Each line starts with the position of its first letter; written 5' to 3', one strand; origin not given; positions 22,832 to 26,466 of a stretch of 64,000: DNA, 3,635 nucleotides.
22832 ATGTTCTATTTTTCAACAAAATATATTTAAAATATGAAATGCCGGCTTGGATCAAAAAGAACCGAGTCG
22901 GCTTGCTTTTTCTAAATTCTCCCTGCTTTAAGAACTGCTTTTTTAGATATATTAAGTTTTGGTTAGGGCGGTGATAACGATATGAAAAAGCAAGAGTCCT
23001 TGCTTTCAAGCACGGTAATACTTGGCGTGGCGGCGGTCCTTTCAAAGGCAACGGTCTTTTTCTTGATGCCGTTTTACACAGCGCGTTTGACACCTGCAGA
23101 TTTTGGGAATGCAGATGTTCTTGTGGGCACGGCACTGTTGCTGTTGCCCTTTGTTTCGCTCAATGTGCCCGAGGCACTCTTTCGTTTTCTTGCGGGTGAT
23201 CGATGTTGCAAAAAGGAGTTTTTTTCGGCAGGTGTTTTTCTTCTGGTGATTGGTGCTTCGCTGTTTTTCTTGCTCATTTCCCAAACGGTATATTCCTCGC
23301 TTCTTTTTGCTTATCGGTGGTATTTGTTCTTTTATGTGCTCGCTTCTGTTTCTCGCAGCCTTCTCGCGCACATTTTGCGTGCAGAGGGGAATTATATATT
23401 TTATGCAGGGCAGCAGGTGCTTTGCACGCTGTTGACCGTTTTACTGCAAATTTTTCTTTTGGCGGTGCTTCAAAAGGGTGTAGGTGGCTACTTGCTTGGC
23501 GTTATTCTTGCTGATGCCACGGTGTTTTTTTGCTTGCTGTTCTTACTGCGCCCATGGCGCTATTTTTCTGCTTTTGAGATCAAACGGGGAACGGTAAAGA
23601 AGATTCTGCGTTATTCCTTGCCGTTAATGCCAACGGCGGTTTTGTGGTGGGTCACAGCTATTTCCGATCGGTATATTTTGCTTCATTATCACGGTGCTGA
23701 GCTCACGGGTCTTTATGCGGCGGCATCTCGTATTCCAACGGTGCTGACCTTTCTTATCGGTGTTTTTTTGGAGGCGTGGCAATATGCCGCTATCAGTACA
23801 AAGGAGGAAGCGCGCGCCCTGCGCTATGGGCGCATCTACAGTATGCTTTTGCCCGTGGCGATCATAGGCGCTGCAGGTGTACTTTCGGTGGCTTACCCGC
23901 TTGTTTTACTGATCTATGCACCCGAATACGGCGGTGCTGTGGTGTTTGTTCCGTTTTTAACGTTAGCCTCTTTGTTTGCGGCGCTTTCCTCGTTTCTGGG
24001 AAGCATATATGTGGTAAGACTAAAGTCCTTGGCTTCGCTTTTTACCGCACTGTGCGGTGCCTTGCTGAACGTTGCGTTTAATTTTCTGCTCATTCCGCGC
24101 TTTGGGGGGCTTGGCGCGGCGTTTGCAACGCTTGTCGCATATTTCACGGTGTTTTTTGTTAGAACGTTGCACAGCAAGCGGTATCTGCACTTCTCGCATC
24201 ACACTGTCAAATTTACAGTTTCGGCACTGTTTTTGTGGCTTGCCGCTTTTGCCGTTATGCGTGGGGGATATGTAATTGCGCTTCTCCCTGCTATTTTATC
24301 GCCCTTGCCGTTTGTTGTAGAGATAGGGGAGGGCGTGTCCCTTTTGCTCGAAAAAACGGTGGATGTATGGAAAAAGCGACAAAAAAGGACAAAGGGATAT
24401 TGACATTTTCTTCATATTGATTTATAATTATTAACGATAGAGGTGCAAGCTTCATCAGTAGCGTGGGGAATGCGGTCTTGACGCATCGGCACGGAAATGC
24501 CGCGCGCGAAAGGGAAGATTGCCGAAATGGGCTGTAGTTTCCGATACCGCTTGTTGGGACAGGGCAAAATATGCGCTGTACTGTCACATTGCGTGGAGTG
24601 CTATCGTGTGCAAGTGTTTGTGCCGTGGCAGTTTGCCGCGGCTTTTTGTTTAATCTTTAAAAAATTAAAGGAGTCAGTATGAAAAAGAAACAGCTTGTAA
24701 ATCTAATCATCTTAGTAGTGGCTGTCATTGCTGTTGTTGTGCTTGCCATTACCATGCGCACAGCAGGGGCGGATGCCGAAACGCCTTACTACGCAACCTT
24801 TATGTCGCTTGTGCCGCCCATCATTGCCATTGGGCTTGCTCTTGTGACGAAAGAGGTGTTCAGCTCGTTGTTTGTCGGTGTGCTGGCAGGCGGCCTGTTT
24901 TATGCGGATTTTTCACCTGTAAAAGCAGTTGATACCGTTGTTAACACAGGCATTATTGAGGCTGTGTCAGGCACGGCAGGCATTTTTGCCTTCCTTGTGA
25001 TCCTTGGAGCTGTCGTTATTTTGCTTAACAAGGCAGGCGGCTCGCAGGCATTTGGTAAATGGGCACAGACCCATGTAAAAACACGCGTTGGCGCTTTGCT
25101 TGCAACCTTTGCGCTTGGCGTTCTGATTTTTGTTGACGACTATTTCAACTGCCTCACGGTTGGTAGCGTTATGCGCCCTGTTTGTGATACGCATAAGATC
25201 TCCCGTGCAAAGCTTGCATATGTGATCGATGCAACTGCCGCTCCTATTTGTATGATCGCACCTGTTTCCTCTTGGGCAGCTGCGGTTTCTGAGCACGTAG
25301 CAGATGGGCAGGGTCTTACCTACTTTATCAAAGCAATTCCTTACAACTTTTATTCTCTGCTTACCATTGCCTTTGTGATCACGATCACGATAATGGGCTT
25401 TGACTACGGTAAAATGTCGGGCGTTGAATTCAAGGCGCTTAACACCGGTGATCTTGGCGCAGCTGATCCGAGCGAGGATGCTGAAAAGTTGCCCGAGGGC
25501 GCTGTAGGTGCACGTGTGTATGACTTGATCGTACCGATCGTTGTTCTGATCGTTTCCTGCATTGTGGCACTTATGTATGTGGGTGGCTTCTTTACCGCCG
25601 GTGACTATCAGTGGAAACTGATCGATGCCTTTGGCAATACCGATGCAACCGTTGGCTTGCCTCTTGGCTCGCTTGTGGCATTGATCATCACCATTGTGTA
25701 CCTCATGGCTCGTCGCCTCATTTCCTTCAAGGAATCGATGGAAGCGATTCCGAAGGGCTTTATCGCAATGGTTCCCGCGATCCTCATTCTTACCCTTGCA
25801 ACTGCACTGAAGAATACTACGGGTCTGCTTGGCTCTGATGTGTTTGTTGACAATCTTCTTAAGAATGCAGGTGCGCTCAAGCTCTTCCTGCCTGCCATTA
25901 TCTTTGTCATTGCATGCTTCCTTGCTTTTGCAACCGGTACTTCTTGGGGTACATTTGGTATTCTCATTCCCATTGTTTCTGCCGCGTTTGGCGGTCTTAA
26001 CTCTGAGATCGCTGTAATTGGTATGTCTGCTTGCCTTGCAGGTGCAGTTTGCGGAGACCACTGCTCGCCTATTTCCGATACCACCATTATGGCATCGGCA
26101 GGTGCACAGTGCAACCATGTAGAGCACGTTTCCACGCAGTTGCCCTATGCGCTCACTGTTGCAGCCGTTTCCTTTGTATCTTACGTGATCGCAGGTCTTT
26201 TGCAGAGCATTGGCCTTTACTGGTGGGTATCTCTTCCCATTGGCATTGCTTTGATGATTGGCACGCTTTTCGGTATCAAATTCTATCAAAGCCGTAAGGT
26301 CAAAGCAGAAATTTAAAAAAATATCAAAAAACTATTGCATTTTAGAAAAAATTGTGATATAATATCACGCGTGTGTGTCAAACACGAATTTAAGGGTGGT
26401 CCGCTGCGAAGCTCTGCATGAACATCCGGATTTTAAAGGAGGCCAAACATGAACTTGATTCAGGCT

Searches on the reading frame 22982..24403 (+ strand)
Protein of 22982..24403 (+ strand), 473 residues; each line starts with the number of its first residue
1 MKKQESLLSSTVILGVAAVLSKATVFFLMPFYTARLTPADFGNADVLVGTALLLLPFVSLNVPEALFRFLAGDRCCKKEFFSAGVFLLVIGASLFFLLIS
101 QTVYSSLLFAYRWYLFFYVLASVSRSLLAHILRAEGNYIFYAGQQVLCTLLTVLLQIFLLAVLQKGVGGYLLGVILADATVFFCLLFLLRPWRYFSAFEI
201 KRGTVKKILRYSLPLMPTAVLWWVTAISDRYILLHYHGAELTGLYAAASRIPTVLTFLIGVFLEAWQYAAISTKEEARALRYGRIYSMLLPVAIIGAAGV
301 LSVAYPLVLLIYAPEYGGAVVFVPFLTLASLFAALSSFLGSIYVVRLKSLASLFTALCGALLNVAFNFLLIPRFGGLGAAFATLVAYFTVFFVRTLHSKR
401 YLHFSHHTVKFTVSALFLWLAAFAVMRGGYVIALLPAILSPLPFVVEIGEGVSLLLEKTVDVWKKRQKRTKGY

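Call 25: search_protein_families(library=pfam, proteins=[window:22982-24403:+], max_evalue=0.00001)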
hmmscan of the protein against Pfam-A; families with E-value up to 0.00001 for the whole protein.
window:22982-24403:+ (473 aa): 1 family
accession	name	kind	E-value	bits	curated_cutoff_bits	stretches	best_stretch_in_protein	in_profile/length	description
PF01943.22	Polysacc_synt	-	3.5e-09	36.9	28.2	1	8-264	2-263/274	Polysaccharide biosynthesis protein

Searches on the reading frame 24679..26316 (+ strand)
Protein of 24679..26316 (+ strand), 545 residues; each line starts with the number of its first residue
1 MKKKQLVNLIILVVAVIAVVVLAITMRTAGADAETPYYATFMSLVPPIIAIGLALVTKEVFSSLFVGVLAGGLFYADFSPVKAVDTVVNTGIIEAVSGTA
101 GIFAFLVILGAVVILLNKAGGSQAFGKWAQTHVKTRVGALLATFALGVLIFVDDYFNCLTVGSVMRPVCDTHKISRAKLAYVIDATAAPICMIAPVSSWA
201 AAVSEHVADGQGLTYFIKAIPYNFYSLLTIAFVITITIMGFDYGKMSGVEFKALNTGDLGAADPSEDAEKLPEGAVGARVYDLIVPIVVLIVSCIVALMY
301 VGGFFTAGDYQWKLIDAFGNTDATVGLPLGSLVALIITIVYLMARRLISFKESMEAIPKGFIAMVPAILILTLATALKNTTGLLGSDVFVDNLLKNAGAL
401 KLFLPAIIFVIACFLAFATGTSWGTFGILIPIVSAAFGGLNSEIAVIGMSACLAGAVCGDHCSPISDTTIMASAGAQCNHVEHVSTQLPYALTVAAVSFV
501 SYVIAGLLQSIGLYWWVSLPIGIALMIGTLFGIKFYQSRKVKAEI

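Call 43: search_protein_families(library=pfam, proteins=[window:24679-26316:+], max_evalue=0.00001)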
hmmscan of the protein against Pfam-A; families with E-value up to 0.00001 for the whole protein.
window:24679-26316:+ (545 aa): 1 family
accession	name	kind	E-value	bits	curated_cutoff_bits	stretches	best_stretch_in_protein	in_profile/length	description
PF03553.21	Na_H_antiporter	-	5.9e-47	160.8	23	1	206-507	29-303/303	Na+/H+ antiporter family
